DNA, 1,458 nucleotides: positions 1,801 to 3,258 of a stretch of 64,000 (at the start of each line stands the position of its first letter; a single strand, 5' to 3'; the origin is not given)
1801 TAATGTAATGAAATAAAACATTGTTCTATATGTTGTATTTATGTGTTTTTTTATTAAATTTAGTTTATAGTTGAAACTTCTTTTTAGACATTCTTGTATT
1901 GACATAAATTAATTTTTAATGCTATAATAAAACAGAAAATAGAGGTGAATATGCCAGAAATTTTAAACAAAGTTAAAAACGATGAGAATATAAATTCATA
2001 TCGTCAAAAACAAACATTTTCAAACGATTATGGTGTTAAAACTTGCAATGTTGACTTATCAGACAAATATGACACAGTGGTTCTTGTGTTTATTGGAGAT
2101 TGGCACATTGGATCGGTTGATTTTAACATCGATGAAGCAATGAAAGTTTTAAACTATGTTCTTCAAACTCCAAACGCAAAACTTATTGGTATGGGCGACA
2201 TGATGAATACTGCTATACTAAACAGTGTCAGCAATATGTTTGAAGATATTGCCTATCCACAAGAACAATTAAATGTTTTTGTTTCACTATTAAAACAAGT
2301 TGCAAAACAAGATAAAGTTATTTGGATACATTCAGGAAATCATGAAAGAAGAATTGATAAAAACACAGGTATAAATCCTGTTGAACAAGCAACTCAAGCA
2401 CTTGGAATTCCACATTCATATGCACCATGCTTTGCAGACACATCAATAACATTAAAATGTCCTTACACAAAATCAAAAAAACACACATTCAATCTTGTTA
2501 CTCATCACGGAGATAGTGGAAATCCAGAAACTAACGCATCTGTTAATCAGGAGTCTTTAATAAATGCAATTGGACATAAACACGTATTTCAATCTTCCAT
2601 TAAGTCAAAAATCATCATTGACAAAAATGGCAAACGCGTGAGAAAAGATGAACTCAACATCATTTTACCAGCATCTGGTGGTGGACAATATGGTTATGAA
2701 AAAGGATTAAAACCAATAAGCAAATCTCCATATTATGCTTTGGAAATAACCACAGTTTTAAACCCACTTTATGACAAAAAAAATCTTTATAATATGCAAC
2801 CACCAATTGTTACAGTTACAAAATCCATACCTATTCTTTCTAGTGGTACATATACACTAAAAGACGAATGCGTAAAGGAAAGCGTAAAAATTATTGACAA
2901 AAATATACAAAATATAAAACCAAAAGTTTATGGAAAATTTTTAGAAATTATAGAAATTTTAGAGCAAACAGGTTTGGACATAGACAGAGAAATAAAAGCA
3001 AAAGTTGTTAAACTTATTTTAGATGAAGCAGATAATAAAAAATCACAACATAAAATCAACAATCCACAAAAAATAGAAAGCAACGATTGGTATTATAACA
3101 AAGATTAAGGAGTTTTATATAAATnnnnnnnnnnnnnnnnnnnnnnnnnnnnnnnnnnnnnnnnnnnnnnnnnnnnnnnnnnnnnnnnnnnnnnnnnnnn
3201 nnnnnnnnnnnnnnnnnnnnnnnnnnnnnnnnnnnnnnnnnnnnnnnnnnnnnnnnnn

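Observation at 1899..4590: Uncharacterised three-gene operon: active metallophosphoesterase, degenerate paralogue, and Zn-ribbon protein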

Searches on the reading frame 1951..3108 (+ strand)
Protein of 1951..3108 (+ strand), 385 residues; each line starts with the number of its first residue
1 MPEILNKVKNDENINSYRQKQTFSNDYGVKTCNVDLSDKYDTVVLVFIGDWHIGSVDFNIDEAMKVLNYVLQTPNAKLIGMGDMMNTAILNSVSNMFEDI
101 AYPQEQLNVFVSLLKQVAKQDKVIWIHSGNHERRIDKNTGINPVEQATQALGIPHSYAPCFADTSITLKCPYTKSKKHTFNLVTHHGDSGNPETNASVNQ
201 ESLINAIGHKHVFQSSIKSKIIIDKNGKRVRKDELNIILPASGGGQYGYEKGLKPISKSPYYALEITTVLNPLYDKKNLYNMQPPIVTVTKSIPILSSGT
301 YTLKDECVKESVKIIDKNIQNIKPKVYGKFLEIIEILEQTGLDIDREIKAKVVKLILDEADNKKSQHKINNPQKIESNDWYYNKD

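Call 3: search_protein_families(library=pfam, proteins=[window:1951-3108:+], max_evalue=1)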
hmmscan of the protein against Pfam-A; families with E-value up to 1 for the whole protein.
window:1951-3108:+ (385 aa): 1 family
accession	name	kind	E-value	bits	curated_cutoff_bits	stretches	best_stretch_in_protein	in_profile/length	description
PF22404.2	ToxT_N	-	0.024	15.4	27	1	34-118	68-152/158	ToxT, N-terminal cupin-like domain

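Call 4: search_protein_families(library=phrogs, proteins=[window:1951-3108:+], max_evalue=1)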
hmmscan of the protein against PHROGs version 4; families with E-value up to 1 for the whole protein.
window:1951-3108:+ (385 aa): 3 families
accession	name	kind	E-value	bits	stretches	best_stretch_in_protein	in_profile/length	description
phrog_7339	-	DNA, RNA and nucleotide metabolism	2.3e-29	103.5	1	13-213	4-201/263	DNA repair exonuclease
phrog_221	-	other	2.3e-05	24.8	1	13-219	84-295/367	metallo-phosphoesterase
phrog_35666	-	unknown function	0.086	13.8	1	79-144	79-140/183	-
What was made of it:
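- On PHROG phrog_7339 (phage 'DNA repair exonuclease'): Gene 1 gives E 2.3e-29 over profile positions 4-201 of 263 (call 4).
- Gene 1 hits phrog_7339 'DNA repair exonuclease' at 2e-29 (call 4).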

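Call 5: search_protein_families(library=ncbifam, proteins=[window:1951-3108:+], max_evalue=1)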
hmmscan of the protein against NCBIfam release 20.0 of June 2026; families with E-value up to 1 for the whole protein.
window:1951-3108:+ (385 aa): 2 families
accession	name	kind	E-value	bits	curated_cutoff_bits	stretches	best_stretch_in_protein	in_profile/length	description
NF003118.0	PRK04036.1-3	equivalog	8.1e-05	21.8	445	1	38-132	221-319/481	DNA-directed DNA polymerase II small subunit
TIGR04123.1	P_estr_lig_assc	hypoth_equivalog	0.021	14.2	150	1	45-146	23-125/207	ligase-associated DNA damage response endonuclease PdeM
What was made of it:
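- On Mre11/SbcD-Rad50/SbcC nuclease complex: No Pfam or NCBIfam SbcD/Mre11 hit (calls 3, 5).
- On PolD DP1 / eukaryotic polymerase B-subunit family: NCBIfam NF003118 scores 21.8 bits against a cut-off of 445 (call 5).
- On LpxH (UDP-2,3-diacylglucosamine pyrophosphatase). One source labels a gene 1 homologue this way: No NCBIfam or Pfam LpxH hit (calls 3, 5).
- NCBIfam's best hit is the PolD small subunit (8e-5, far below its cut-off; call 5). No Pfam or NCBIfam phosphatase model is hit (calls 3, 5).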

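Call 6: search_protein_families(library=padloc, proteins=[window:1951-3108:+], max_evalue=1)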
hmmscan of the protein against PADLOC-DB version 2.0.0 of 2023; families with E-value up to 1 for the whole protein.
window:1951-3108:+ (385 aa): 0 families
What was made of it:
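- Tried and rejected: PADLOC returned nothing, so the defence reading was set aside (call 6).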

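Call 7: search_dna_similar(query=window:1951-3108:+, collection=phages, mode=protein, max_evalue=0.001, max_rows=30)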
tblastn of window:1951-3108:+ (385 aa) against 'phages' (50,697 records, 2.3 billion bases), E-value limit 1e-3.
Records with a match: 21; places in all: 21; records where one place covers at least 80% of the query: 0.
Best place of each record, by identity: <60% 21.
By first word of the organism name: Bacillus 11; Marinitoga 3; Geobacillus 3; Microcystis 1; Moorella 1; Tunturiibacter 1; Eggerthella 1.
By host as written in the record: Bacillus megaterium Km 4; Bacillus megaterium Km Sp- 4; Geobacillus thermodenitrificans 3; - 1; Marinitoga camini 1155 1; Marinitoga camini 1197 1; Bacillus cereus BC102p 1; Bacillus cereus 1; and 5 more.
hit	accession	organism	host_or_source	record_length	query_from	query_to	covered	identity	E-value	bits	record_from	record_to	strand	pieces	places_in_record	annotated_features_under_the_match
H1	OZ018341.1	Marinitoga phage MPV1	-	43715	41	261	57%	28.1%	4e-17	89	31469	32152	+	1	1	Metallophosphoesterase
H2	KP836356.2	Marinitoga camini virus 2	Marinitoga camini 1155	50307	39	261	58%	26.1%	7e-15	82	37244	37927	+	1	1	DNA repair exonuclease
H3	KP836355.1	Marinitoga camini virus 1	Marinitoga camini 1197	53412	39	261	58%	26.1%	8e-15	82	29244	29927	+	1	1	hypothetical protein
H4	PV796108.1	Bacillus phage Edson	Bacillus cereus BC102p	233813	41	238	51%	28.2%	4e-14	80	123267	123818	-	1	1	hypothetical protein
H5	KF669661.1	Bacillus phage Slash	Bacillus megaterium Km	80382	21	201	47%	28.0%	2e-4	49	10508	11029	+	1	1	DNA repair exonuclease | hypothetical protein | ribosome_binding_site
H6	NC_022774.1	Bacillus phage Slash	Bacillus megaterium Km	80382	21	201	47%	28.0%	2e-4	49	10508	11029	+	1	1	DNA repair exonuclease | hypothetical protein | ribosome_binding_site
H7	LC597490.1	Bacillus phage vB_BceM_WH1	Bacillus cereus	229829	41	211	44%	28.0%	8e-12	73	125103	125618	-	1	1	hypothetical protein_gp114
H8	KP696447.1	Bacillus phage Stahl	Bacillus megaterium Km Sp-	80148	33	201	44%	27.6%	3e-4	49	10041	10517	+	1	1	hypothetical protein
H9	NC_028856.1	Bacillus phage Stahl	Bacillus megaterium Km Sp-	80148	33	201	44%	27.6%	3e-4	49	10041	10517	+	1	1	DNA repair exonuclease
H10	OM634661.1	Bacillus phage vB_BauM_KLEB27-3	Bacillus australimaris sKR4M-27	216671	45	155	29%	40.2%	3e-13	77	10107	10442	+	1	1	hypothetical protein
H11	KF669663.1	Bacillus phage Staley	Bacillus megaterium Km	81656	45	196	39%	26.8%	2e-8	62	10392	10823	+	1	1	metal-dependent hydrolase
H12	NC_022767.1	Bacillus phage Staley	Bacillus megaterium Km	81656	45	196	39%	26.8%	2e-8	62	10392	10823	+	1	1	DNA repair exonuclease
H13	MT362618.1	Microcystis phage MaeS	Microcystis aeruginosa FACHB-942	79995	41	199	41%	23.8%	2e-4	49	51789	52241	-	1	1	hypothetical protein (x2)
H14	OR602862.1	Moorella phage MTATph1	Moorella thermoacetica DSM 103132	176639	42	155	30%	33.0%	3e-9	65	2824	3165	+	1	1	DNA repair exonuclease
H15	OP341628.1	Geobacillus phage vB_GthS_PK5.1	Geobacillus thermodenitrificans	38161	45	211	43%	22.3%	4e-4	49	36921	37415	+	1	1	metallophosphoesterase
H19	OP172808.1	Eggerthella phage EL753P1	Eggerthella lenta DA753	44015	45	177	35%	24.8%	3e-7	58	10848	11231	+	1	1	hypothetical protein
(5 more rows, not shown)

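Call 10: find_homologous_proteins(query=window:1951-3108:+, max_evalue=0.001)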
Query window:1951-3108:+ (385 aa): 29 proteins with E <= 0.001 among 3403 candidates.
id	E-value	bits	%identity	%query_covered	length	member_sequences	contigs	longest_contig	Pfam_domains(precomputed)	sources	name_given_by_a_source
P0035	1.9e-254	861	100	100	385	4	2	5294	-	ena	-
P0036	4.1e-242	821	94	100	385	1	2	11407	-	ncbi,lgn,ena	-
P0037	9.5e-230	780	89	100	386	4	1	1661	-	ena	-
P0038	9.3e-223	757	87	100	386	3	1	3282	-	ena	-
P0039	4.4e-204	695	80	99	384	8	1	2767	-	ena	-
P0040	4.2e-203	692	80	99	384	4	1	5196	-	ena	-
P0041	4.8e-158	544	62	99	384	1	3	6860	-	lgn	-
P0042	3.6e-151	521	63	99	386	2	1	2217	-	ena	-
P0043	1.7e-150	519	61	99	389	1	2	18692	-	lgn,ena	-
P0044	1.1e-148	513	60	97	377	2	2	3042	-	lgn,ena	-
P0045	1.2e-146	507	61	99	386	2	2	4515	-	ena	-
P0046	1.7e-133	463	60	96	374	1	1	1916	-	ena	-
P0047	2.3e-130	453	55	98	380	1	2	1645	-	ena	-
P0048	5.2e-128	445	55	98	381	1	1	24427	-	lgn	-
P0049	3.4e-126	439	55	97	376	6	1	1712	-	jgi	-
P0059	4.3e-90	320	48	89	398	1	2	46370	-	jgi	jgi:UDP-2,3-diacylglucosamine pyrophosphatase LpxH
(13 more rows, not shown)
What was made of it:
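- On LpxH (UDP-2,3-diacylglucosamine pyrophosphatase). One source labels a gene 1 homologue this way: The JGI label on P0059 (call 10) is probably an automatic name.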

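Call 11: get_annotated_region(hit=H1, flank=6000)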
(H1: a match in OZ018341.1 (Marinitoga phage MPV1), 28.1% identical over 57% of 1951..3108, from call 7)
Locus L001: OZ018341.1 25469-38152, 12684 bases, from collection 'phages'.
description: Marinitoga phage MPV1 genome assembly, complete genome: monopartite.
organism: Marinitoga phage MPV1 (NCBI taxid 3108924)
taxonomy: Viruses; Duplodnaviria; Heunggongvirae; Uroviricota; Caudoviricetes
host: -; source: -; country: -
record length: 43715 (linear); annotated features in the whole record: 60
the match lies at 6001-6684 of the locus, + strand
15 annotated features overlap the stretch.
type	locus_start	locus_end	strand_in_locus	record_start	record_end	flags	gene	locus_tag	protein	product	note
CDS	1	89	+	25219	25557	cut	-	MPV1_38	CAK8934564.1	Hypothetical protein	Homologous to phrog_38476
CDS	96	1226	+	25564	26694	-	-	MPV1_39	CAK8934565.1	Tail protein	Homologous to phrog_38142 and phrog_5939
CDS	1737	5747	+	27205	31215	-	-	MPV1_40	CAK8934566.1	Tail fiber protein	-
CDS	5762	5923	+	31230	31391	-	-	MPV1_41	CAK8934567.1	Hypothetical protein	-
CDS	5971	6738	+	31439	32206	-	-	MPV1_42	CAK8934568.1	Metallophosphoesterase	-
CDS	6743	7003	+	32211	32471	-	-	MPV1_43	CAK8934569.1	Holin-like protein, hemolysin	Homologous to phrog_1193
CDS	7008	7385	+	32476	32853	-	-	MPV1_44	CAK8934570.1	Lytic transglycosylase, putative endolysin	-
CDS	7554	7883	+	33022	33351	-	-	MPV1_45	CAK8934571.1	Holin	-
CDS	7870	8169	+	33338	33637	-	-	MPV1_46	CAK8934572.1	Hypothetical protein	-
CDS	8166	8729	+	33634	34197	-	-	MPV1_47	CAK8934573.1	Cysteine peptidase, putative endolysin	-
CDS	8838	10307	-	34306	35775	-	-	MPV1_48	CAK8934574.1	Integrase, site-specific serine recombinase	-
CDS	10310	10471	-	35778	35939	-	-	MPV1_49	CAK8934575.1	Hypothetical protein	-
CDS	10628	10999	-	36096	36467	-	-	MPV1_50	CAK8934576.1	Putative anti-sigma factor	-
CDS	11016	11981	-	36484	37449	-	-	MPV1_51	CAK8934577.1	Histidine kinase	-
CDS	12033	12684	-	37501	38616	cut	-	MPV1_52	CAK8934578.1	Chromosome segregation ATPase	-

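Call 17: search_solved_structures(query=A2, max_evalue=1, show_alignments=2)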
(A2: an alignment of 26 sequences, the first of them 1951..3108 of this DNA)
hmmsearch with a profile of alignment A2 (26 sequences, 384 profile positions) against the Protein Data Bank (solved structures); distinct sequences matched with E-value up to 1: 0.

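Call 36: predict_structure(alignment_id=A2)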
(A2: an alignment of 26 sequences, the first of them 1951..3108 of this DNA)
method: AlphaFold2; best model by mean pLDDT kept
length: 385 residues; sequences in the alignment: 26
mean_pLDDT: 76.6   pTM: 0.67
mean pLDDT of the five models: 76.6, 76.4, 74.8, 74.8, 72.6
residues with pLDDT >= 90: 99; 70-90: 179; 50-70: 61; < 50: 46
segments of 3 or more residues with pLDDT < 50: 91-94, 244-246, 250-257, 298-301, 363-385
pLDDT, mean of each block of 10 residues (from residue 1): 68 82 66 94 93 81 90 95 74 56 87 95 91 78 91 91 94 93 76 64 83 78 80 83 52 50 91 88 87 65 62 76 77 75 67 73 44 39 39
secondary structure, 60 per line:
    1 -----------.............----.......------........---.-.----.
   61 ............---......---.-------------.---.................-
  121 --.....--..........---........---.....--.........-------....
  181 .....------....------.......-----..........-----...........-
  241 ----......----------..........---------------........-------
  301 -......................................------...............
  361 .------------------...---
elements in order: H12-24 E29-35 E42-49 H60-72 E76-81 H103-119 E123-127 H130-139 H143-150 E161-169 E177-185 H192-195 E202-208 E214-223 E229-239 H245-250 E261-270 E286-293 H302-339 H346-361

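Call 44: fold_search(model_id=the predicted structure, library=pdb)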
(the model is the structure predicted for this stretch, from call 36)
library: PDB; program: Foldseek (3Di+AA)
matches with E <= 10: 946; with E <= 0.001: 20
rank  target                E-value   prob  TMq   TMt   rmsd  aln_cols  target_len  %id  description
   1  9f29_A                8.0e-06  1.00  0.37  0.33   6.1       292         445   13  Pyrococcus abyssi PolD in complex with Rpa2 winged-helix domain class 1 (composite map) (released 2024-12-04)
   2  9ccx                  8.0e-06  1.00  0.32  0.46   7.2       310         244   11  Crystal Structure of the Klebsiella pneumoniae LpxH/JH-LPH-86 complex (released 2025-02-12)
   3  7ss7                  9.6e-06  1.00  0.32  0.48   7.2       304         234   11  Crystal structure of Klebsiella LpxH in complex with JH-LPH-50 (released 2023-04-12)
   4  6wii                  1.1e-05  1.00  0.33  0.49   7.0       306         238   11  Crystal structure of the K. pneumoniae LpxH/JH-LPH-41 complex (released 2020-07-29)
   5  9f2a_A                1.2e-05  1.00  0.36  0.32   8.3       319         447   12  Pyrococcus abyssi PolD in complex with Rpa2 winged-helix domain class 2 (composite map) (released 2024-12-04)
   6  9cd1                  1.3e-05  1.00  0.33  0.49   7.0       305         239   10  Crystal structure of the Klebsiella pneumoniae LpxH / JH-LPH-107 complex (released 2025-02-12)
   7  7ss6                  1.3e-05  1.00  0.33  0.48   6.6       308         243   11  Structure of Klebsiella LpxH in complex with JH-LPH-45 (released 2023-04-12)
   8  6ph9                  1.8e-05  1.00  0.34  0.50   6.1       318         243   11  Crystal Structure of the Klebsiella pneumoniae LpxH-lipid X complex (released 2020-02-12)
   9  6pj3                  1.8e-05  1.00  0.33  0.48   6.9       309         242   11  Crystal structure of the Klebsiella pneumoniae LpxH/JH-LPH-33 complex (released 2020-02-12)
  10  9ccz                  2.0e-05  1.00  0.33  0.48   7.0       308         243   11  Crystal Structure of the K. pneumoniae LpxH / JH-LPH-92 Complex (released 2025-02-12)
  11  6pib                  2.0e-05  1.00  0.33  0.47   7.0       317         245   11  Structure of the Klebsiella pneumoniae LpxH-AZ1 complex (released 2020-02-12)
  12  8s7f                  6.0e-05  1.00  0.34  0.51   6.8       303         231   10  Crystal structure of Escherichia coli LpxH in complex with EBL-2805 (released 2024-09-18)
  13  6hms_A                7.2e-05  1.00  0.37  0.36   7.0       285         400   12  Cryo-EM map of DNA polymerase D from Pyrococcus abyssi in complex with DNA (released 2019-01-30)
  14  6t8h_A                8.7e-05  1.00  0.38  0.35   8.6       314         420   12  Cryo-EM structure of the DNA-bound PolD-PCNA processive complex from P. abyssi (released 2020-03-04)
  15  5wly                  8.7e-05  1.00  0.32  0.50   8.6       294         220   11  E. coli LpxH- 8 mutations (released 2018-04-11)
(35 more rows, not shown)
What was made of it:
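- On Calcineurin-like metallophosphoesterase superfamily (Pfam PF00149 / MPE fold): gene 1: The AF2 model's significant PDB matches are almost all MPE folds, with Prob up to 1.0 (call 44).
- On Mre11/SbcD-Rad50/SbcC nuclease complex: Foldseek against Mre11 gives Prob 0.95-1.0 but RMSD of 9-13 A (call 44).
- On PolD DP1 / eukaryotic polymerase B-subunit family: DP1 is the top Foldseek hit, with TM about 0.35 (call 44).
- Closest known: Mre11/SbcD nucleases. Same: Foldseek gives probability 0.95-1.0 (call 44).
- The top Foldseek hit is PolD DP1, with Mre11 also present (call 44). Fold matches to LpxH and Rv0805, which act on small-molecule pyrophosphate or cyclic nucleotides, are as good as those to nucleases (call 44). 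Gene 1 fold matches include LpxH (a nucleotide-sugar pyrophosphatase) and the cNMP phosphodiesterase Rv0805 (call 44). PP1/PP5 matches rank below the nuclease and LpxH matches (call 44).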

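Call 46: find_related_loci(query=A2, collection=viral_contigs, flank=8000)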
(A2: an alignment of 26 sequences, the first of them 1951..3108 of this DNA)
Query A2 (385 aa) in viral_contigs; peptide patterns used: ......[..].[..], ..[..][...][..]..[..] (x = any residue, [..] = any of these).
179 stretches matched a pattern; 34 encode a relative of the query (tblastn E <= 1e-3); 34 distinct loci.
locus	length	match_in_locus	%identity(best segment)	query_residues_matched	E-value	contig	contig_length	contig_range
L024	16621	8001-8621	27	6-216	5e-22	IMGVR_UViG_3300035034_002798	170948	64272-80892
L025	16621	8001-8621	27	6-216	5e-22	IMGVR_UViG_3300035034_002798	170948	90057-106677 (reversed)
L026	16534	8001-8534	33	26-207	2e-19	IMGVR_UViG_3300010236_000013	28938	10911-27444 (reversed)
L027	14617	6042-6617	28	35-226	1e-18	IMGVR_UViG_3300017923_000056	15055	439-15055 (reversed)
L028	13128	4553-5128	28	35-226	1e-18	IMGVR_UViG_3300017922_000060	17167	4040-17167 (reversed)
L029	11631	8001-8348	41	34-152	1e-18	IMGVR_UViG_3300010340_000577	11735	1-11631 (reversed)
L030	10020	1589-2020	32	29-176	4e-18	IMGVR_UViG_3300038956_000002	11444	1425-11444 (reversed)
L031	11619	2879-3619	29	29-258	5e-18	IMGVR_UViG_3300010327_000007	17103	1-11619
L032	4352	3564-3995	31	29-176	4e-18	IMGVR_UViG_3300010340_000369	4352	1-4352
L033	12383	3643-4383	28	29-258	5e-18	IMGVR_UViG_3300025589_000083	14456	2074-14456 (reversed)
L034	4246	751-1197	31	29-181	6e-18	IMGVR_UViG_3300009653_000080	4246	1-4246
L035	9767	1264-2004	28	29-258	7e-18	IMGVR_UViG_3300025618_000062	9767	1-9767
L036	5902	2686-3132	31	29-181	7e-18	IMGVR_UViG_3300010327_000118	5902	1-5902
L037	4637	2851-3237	34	29-159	1e-17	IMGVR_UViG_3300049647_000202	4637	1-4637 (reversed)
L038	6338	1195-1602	33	22-159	5e-17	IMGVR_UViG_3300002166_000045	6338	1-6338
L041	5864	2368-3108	27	29-258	5e-16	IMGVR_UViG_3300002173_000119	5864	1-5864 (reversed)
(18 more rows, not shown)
